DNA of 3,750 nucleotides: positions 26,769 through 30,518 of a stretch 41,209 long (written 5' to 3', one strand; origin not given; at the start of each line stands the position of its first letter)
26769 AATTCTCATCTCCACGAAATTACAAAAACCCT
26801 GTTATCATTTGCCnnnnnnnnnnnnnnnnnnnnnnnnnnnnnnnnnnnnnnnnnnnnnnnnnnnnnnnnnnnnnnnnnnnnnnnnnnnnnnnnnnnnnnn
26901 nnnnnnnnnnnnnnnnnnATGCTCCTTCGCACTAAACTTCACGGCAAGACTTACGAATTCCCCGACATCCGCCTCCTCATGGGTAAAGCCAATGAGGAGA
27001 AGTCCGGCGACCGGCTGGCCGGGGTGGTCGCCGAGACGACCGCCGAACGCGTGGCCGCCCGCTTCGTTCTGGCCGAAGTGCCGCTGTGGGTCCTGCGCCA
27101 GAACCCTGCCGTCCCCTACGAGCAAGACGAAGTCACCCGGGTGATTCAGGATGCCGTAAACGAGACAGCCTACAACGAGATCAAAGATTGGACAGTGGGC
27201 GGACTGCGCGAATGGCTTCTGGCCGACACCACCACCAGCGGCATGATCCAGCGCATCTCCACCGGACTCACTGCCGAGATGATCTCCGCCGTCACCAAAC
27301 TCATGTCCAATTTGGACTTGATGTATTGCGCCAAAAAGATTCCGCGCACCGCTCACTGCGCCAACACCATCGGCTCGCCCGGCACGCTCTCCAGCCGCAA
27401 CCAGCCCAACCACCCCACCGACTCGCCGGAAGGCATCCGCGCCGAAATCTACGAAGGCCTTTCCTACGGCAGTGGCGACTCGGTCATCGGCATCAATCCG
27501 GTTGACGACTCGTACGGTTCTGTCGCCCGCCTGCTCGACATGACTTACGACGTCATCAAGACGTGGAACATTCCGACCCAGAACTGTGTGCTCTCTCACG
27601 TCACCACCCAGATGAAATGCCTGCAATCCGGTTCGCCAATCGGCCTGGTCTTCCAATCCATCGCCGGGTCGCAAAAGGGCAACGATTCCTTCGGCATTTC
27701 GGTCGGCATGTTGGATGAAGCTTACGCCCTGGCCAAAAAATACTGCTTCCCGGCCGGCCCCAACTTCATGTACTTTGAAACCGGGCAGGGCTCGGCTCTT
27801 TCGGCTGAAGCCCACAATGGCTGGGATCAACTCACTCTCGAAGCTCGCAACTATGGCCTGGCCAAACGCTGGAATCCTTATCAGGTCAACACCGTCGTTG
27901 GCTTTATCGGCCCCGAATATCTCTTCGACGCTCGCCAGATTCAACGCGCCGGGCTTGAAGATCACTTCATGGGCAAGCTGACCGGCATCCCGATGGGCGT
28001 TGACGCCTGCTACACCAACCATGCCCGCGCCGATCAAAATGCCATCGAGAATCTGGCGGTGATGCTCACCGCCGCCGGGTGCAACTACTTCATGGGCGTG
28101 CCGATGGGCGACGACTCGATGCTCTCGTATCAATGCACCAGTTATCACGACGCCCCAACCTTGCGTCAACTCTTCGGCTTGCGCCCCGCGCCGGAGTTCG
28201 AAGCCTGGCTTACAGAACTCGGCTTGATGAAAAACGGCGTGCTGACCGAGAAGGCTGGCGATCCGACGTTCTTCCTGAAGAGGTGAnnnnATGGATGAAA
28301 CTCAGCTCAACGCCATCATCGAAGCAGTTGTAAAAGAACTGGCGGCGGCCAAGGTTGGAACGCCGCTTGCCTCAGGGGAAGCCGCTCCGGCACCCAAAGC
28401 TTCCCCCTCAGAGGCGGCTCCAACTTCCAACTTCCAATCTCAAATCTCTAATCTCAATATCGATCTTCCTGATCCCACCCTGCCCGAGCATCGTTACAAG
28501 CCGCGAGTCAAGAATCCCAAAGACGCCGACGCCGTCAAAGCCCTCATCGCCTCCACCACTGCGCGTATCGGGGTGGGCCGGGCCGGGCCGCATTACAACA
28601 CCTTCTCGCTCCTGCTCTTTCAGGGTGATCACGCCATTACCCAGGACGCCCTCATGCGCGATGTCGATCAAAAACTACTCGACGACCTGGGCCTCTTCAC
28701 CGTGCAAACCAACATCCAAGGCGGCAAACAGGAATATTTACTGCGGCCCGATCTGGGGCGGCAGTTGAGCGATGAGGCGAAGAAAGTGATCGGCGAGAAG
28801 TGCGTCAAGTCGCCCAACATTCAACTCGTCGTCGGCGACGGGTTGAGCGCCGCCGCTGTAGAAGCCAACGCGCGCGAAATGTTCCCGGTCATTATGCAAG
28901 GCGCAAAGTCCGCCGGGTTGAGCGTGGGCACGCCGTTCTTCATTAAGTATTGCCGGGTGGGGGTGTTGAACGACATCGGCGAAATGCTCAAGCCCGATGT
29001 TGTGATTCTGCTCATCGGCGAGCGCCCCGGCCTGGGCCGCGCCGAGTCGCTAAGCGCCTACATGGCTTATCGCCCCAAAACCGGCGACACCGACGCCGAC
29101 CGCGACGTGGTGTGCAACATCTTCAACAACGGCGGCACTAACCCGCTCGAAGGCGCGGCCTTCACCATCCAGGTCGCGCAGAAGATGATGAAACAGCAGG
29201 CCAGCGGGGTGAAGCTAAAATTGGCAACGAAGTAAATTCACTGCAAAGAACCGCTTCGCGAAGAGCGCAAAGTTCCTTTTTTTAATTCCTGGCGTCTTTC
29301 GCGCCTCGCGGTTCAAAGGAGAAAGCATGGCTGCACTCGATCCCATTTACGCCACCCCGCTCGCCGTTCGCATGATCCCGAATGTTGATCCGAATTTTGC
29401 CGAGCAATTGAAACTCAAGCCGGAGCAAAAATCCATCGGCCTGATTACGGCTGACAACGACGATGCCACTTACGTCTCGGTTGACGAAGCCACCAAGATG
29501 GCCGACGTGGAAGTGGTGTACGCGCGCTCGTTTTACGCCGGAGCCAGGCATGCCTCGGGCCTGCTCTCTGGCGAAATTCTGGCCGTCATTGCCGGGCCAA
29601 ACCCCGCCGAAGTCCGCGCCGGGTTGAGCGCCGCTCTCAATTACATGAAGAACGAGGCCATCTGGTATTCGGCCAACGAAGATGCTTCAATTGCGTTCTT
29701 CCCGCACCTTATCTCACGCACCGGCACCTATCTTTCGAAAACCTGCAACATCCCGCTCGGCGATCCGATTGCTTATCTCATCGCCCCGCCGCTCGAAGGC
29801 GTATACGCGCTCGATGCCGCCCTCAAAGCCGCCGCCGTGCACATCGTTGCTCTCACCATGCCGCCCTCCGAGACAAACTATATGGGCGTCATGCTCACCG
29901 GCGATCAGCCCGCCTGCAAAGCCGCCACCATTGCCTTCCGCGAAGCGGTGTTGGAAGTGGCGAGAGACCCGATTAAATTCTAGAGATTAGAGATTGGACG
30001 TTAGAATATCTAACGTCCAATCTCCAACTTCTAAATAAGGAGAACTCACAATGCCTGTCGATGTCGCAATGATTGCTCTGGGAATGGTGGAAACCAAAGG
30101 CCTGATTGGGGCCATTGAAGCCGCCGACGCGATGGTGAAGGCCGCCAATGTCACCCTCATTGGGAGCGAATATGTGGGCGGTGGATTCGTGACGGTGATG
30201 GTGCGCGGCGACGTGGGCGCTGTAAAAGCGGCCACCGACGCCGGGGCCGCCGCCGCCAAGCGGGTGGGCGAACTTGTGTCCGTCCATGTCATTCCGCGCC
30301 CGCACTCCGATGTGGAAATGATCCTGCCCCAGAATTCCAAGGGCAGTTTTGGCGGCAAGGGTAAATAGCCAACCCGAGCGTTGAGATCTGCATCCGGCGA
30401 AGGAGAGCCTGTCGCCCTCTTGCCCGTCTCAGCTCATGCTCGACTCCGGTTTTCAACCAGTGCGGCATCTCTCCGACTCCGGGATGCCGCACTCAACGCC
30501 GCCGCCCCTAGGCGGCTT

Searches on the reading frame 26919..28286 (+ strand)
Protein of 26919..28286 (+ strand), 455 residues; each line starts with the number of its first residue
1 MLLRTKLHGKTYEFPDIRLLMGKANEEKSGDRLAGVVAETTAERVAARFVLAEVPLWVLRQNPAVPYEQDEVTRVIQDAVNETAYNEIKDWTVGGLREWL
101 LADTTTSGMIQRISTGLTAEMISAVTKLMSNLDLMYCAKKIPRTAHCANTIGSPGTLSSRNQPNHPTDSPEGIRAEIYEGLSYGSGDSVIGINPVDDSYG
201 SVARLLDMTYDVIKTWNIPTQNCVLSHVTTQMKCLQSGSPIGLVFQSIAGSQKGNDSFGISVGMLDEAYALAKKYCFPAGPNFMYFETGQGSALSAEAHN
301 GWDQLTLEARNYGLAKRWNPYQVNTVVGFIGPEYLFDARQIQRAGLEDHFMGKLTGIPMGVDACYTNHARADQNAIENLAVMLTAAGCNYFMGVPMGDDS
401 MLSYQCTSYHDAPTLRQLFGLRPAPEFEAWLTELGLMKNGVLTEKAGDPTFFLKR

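Call 11: search_protein_families(library=pfam, proteins=[window:26919-28286:+])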
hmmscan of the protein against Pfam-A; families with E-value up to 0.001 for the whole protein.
window:26919-28286:+ (455 aa): 1 family
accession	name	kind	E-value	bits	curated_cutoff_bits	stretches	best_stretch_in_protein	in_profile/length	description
PF06751.17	EutB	-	1.9e-205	683.2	25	1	12-444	1-434/435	Ethanolamine ammonia lyase large subunit (EutB)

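Call 27: find_related_loci(query=window:26919-28286:+, collection=genome_contigs, flank=10000)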
Query window:26919-28286:+ (455 aa) in genome_contigs; peptide patterns used: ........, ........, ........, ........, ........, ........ (x = any residue, [..] = any of these).
600 stretches matched a pattern (row limit reached: there are more); 586 encode a relative of the query (tblastn E <= 1e-3); the best 80 are kept; 80 distinct loci.
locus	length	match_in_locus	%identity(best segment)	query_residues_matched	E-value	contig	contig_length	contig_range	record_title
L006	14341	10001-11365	91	1-455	0e+0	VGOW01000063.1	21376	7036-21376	MAG: Chloroflexi bacterium isolate M_DeepCast_65m_m1_226 M_DeepCast_65m_m1_226_Ga0194120_10004516, whole genome shotgun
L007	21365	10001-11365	91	1-455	0e+0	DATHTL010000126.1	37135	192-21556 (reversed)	MAG TPA_asm: Anaerolineales bacterium isolate SMAG_U16076 k141_1206757, whole genome shotgun sequence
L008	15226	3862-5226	91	1-455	0e+0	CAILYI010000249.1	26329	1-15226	MAG: uncultured Anaerolineae bacterium isolate Day6-6_bin-243 genome assembly, contig: bin-243:249/311, whole genome sho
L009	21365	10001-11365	91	1-455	0e+0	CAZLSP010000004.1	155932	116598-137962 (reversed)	MAG TPA_asm: uncultured Anaerolinea sp. isolate binchicken_co197_447 genome assembly, contig: NODE_44_length_155932_cov_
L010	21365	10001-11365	89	1-455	0e+0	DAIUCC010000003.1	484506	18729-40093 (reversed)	MAG TPA_asm: Anaerolineales bacterium isolate CTOTU7665 NODE_15_length_484506_cov_11.962574, whole genome shotgun sequen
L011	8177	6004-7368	88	1-455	0e+0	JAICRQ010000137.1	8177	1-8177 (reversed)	MAG: Anaerolineales bacterium isolate TY_ISSM_2_bin.28 k141_4551969_length_8177_cov_13.1487, whole genome shotgun sequen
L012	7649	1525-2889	87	1-455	0e+0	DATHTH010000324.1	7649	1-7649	MAG TPA_asm: Anaerolineales bacterium isolate SMAG_U16072 k141_453981, whole genome shotgun sequence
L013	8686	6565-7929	87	1-455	0e+0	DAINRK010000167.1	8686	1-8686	MAG TPA_asm: Anaerolineales bacterium isolate CTOTU25444 NODE_348_length_8686_cov_4.487777, whole genome shotgun sequenc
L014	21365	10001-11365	86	1-455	0e+0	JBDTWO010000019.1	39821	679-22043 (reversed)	MAG: Chloroflexota bacterium isolate cluster3_bin.94 NODE_2624_length_39821_cov_8.903636, whole genome shotgun sequence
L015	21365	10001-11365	86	1-455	0e+0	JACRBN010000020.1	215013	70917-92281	MAG: Chloroflexi bacterium isolate NC_groundwater_1621_Pr3_B-0.1um_59_22 SR-2_scaffold_141_3472996, whole genome shotgun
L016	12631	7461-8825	86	1-455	0e+0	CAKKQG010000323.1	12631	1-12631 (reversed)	Anaerolineales bacterium isolate Hainich-H52-bin129-1 genome assembly, contig: H52-bin129_1_Hain_H52_02um_R3_3952_length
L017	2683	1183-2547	84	1-455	0e+0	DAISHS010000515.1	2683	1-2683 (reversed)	MAG TPA_asm: Chloroflexota bacterium isolate CTOTU1896 NODE_6651_length_2683_cov_6.553272, whole genome shotgun sequence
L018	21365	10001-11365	82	1-455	0e+0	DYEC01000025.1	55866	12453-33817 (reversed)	MAG TPA_asm: Anaerolinea sp. isolate Tomsk_49_42 Tomsk_k141_77272, whole genome shotgun sequence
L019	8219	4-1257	88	38-455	0e+0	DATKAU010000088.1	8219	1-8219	MAG TPA_asm: Anaerolineales bacterium isolate SMAG_U14402 k141_1894912, whole genome shotgun sequence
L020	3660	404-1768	84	1-455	0e+0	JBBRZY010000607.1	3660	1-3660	MAG: Anaerolineales bacterium isolate La6_concoct.054 La6_concoct.054_K_460383_L_3660_cov_10.0000, whole genome shotgun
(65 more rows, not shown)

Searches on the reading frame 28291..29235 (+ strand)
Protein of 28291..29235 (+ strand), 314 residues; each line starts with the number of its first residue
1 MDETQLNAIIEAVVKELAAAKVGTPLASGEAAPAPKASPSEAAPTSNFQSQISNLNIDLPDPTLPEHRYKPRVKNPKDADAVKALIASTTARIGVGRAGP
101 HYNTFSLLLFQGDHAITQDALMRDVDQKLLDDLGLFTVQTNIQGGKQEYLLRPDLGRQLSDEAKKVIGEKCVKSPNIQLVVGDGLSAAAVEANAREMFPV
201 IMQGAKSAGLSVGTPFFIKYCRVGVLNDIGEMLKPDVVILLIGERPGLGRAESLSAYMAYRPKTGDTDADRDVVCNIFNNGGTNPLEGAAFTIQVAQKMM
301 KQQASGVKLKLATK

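Call 11: search_protein_families(library=pfam, proteins=[window:28291-29235:+])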
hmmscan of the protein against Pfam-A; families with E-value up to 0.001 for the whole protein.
window:28291-29235:+ (314 aa): 1 family
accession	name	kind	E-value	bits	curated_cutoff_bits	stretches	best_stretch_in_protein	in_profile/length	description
PF05985.16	EutC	-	2.6e-75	253.2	25.8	1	80-310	2-235/235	Ethanolamine ammonia-lyase light chain (EutC)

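Call 14: find_homologous_proteins(query=window:28291-29235:+, max_evalue=1e-20)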
Query window:28291-29235:+ (314 aa): 7700 proteins with E <= 1e-20 among 8000 candidates; the best 120 are listed.
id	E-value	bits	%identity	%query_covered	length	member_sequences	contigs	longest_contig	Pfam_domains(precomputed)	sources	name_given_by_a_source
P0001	8.7e-202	687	100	100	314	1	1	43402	PF05985.17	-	-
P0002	1.7e-189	646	94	100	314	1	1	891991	PF05985.17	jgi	jgi:ethanolamine ammonia-lyase small subunit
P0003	1.1e-184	630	93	100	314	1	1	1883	PF05985.17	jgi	jgi:ethanolamine ammonia-lyase small subunit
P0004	3.4e-182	622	93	100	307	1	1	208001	PF05985.17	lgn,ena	-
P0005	4.7e-182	622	92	100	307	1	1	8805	PF05985.17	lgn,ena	-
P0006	1.2e-177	607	90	100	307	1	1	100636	PF05985.17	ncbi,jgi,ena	-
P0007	2.9e-175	600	89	100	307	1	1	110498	PF05985.17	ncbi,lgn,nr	ncbi:MAG: ethanolamine ammonia-lyase subunit EutC [Chloroflexi bacterium]|nr:ethanolamine ammonia-ly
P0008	3.7e-171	586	87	100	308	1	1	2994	PF05985.17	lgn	-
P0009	2.8e-167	573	83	100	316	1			PF05985.17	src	-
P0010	4.8e-166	569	81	100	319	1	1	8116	PF05985.17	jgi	jgi:ethanolamine ammonia-lyase small subunit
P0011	7.8e-166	569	84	100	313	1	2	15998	PF05985.17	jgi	jgi:ethanolamine ammonia-lyase small subunit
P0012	8.2e-166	569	83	100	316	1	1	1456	PF05985.17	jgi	-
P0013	8.2e-166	569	83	100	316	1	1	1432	PF05985.17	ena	-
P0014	1.2e-165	568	83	100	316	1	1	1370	PF05985.17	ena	-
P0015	1.3e-165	568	83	100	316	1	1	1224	PF05985.17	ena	-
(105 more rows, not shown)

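Call 16: find_encoding_contigs(protein=P0002, flank=10000, max_places=2)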
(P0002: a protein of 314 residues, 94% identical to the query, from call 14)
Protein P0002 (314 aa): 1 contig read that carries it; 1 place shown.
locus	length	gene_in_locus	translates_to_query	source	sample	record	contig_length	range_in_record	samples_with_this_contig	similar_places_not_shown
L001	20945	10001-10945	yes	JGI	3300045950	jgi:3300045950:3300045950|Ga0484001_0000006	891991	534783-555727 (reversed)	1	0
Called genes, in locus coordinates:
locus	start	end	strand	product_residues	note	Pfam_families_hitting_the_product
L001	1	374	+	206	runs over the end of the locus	PF01300:Sua5_yciO_yrdC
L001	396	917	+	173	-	PF18917:LiaI-LiaF-like_TM1, PF22570:LiaF-TM, PF18917:LiaI-LiaF-like_TM1 (weak)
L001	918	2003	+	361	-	PF13579:Glyco_trans_4_4, PF13439:Glyco_transf_4, PF00534:Glycos_transf_1, PF13524:Glyco_trans_1_2, PF13692:Glyco_trans_1_4, PF20706:GT4-conflict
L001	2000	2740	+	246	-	PF03808:Glyco_tran_WecG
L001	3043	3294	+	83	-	PF12802:MarR_2 (faint)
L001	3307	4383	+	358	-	-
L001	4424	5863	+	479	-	PF06277:EutA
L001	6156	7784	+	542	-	PF13520:AA_permease_2, PF00324:AA_permease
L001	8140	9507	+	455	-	PF06751:EutB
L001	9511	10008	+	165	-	-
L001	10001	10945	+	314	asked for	PF05985:EutC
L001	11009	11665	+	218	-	PF00936:BMC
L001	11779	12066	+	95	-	PF00936:BMC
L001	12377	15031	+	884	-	PF00072:Response_reg, PF01590:GAF, PF13185:GAF_2, PF13492:GAF_3, PF01590:GAF, PF13185:GAF_2, PF13492:GAF_3, PF01590:GAF, +4 more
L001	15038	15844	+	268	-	PF00072:Response_reg, PF00486:Trans_reg_C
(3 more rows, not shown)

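Call 17: find_encoding_contigs(protein=P0004, flank=10000, max_places=2)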
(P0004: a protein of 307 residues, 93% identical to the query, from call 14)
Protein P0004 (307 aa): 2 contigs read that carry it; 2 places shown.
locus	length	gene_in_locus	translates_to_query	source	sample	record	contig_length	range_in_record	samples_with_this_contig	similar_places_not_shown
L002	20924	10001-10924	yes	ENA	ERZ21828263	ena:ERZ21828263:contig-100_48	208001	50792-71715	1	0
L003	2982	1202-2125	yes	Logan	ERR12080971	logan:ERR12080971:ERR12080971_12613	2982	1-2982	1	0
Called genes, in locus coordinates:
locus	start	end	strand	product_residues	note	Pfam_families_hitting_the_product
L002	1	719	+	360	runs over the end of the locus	PF13439:Glyco_transf_4, PF13579:Glyco_trans_4_4, PF00534:Glycos_transf_1, PF13692:Glyco_trans_1_4, PF13524:Glyco_trans_1_2, PF20706:GT4-conflict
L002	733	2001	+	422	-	PF26550:Tricorn_2nd (faint)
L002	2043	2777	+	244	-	PF03808:Glyco_tran_WecG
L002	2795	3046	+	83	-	-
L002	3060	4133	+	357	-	-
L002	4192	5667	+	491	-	PF06277:EutA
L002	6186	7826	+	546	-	PF13520:AA_permease_2, PF00324:AA_permease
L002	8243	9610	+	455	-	PF06751:EutB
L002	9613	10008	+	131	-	PF23991:DUF7310 (faint)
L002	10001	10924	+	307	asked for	PF05985:EutC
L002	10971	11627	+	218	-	PF00936:BMC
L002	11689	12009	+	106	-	PF00936:BMC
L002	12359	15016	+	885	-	PF00072:Response_reg, PF01590:GAF, PF13185:GAF_2, PF13492:GAF_3, PF01590:GAF, PF13185:GAF_2, PF13492:GAF_3, PF01590:GAF, +4 more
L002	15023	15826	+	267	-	PF00072:Response_reg, PF00486:Trans_reg_C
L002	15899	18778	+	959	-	PF00072:Response_reg, PF13185:GAF_2, PF01590:GAF, PF13492:GAF_3, PF01590:GAF, PF13185:GAF_2, PF13492:GAF_3, PF00512:HisKA, +1 more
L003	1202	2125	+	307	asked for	PF05985:EutC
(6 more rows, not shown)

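Call 18: find_encoding_contigs(protein=P0006, flank=10000, max_places=2)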
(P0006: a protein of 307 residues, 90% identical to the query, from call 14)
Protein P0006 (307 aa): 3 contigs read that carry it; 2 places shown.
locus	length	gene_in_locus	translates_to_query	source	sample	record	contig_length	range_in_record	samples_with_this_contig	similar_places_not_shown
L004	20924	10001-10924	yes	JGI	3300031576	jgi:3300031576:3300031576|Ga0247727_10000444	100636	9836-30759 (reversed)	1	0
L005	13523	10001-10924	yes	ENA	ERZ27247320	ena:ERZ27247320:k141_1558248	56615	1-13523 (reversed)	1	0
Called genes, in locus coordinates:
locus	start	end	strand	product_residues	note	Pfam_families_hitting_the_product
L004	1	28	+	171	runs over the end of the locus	PF18917:LiaI-LiaF-like_TM1 (weak), PF22570:LiaF-TM (weak)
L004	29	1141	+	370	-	PF13439:Glyco_transf_4, PF13579:Glyco_trans_4_4, PF00534:Glycos_transf_1, PF13692:Glyco_trans_1_4, PF13524:Glyco_trans_1_2, PF20706:GT4-conflict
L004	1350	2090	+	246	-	PF03808:Glyco_tran_WecG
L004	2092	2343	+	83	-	-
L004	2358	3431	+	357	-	-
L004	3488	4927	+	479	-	PF06277:EutA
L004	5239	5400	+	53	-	-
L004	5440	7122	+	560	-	PF13520:AA_permease_2, PF00324:AA_permease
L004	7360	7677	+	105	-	PF04014:MazE_antitoxin (weak)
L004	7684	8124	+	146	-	PF13470:PIN_3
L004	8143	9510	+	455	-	PF06751:EutB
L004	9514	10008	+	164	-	-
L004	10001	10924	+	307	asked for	PF05985:EutC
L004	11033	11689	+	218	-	PF00936:BMC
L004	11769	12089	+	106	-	PF00936:BMC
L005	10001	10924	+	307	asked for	PF05985:EutC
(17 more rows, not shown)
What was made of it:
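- Checked: Relatives' gene calls give 246 aa for WecG and 479 aa for EutA, which fit starts at 21034 and 23173 in the window (calls 16, 18).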

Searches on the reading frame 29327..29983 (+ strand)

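Call 11: search_protein_families(library=pfam, proteins=[window:29327-29983:+])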
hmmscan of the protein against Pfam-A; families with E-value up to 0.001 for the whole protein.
window:29327-29983:+ (218 aa): 1 family
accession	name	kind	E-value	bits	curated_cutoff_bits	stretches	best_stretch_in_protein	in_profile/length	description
PF00936.24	BMC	-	4.9e-19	68.5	24.5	2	36-108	1-62/75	BMC domain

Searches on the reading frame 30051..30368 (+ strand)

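Call 11: search_protein_families(library=pfam, proteins=[window:30051-30368:+])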
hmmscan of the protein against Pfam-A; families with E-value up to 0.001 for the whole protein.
window:30051-30368:+ (105 aa): 1 family
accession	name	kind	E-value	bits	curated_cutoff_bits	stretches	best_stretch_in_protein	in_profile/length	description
PF00936.24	BMC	-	2.1e-29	101.7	24.5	1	9-84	1-75/75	BMC domain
